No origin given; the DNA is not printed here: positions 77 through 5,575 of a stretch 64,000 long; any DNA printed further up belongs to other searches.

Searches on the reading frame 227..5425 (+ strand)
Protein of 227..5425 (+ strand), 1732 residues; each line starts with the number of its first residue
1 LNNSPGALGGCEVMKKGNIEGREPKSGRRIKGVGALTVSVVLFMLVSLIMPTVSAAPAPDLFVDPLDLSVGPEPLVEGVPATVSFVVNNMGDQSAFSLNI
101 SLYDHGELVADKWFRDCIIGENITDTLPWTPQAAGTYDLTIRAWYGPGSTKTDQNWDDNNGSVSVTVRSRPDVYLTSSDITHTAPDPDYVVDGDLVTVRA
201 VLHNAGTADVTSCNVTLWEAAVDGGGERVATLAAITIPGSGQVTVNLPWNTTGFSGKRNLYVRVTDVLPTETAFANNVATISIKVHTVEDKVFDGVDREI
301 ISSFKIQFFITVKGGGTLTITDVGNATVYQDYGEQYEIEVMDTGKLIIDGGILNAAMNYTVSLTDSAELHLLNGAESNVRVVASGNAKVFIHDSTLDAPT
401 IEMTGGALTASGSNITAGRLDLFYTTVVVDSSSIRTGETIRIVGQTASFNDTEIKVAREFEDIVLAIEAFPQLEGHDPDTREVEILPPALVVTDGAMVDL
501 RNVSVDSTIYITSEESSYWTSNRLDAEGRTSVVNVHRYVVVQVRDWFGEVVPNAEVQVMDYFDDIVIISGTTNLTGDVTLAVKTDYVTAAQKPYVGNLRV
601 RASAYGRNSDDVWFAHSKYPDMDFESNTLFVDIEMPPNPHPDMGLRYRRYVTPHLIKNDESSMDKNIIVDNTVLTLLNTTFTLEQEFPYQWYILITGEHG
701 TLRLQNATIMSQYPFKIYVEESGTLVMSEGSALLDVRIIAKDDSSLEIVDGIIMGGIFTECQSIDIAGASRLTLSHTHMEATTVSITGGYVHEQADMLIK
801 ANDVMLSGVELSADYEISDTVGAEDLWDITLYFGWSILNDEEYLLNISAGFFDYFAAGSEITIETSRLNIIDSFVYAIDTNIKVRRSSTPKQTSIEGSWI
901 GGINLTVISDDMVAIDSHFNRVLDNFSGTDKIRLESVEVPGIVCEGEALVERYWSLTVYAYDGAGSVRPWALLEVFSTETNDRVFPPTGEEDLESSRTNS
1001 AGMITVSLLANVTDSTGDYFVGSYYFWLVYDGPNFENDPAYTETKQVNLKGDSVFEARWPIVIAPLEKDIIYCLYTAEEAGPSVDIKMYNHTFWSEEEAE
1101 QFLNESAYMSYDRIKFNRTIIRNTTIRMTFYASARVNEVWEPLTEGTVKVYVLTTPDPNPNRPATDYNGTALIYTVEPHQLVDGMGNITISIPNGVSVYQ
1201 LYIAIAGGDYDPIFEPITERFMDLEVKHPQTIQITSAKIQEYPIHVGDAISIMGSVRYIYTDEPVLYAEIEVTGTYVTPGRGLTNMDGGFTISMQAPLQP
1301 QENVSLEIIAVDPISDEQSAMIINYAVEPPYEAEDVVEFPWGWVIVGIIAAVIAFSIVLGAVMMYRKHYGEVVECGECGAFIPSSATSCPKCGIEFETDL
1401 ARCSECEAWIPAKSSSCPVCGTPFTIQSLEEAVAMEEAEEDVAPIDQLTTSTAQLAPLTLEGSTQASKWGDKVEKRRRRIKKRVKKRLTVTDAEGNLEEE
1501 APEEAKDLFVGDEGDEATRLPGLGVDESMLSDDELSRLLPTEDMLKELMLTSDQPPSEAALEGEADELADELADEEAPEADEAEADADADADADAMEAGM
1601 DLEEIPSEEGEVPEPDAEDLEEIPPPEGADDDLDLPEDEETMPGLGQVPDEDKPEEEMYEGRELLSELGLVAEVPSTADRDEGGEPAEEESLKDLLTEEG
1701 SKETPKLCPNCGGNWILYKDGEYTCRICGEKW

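Call 50: search_protein_families(library=pfam, proteins=[window:227-5425:+], max_evalue=0.01)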
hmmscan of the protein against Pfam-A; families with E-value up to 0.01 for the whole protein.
window:227-5425:+ (1732 aa): 4 families
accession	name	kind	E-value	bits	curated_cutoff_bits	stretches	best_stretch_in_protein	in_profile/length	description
PF07705.17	CARDB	-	3.7e-11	43.6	22.7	1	59-143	2-83/101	CARDB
PF12773.13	DZR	-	3.1e-05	24.5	27.3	1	1375-1421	1-45/45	Double zinc ribbon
PF18912.6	DZR_2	-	0.0029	17.8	27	1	1388-1426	9-48/56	Double zinc ribbon domain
PF13248.11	Zn_ribbon_3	-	0.0048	16.8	27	1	1373-1395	3-25/26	zinc-ribbon domain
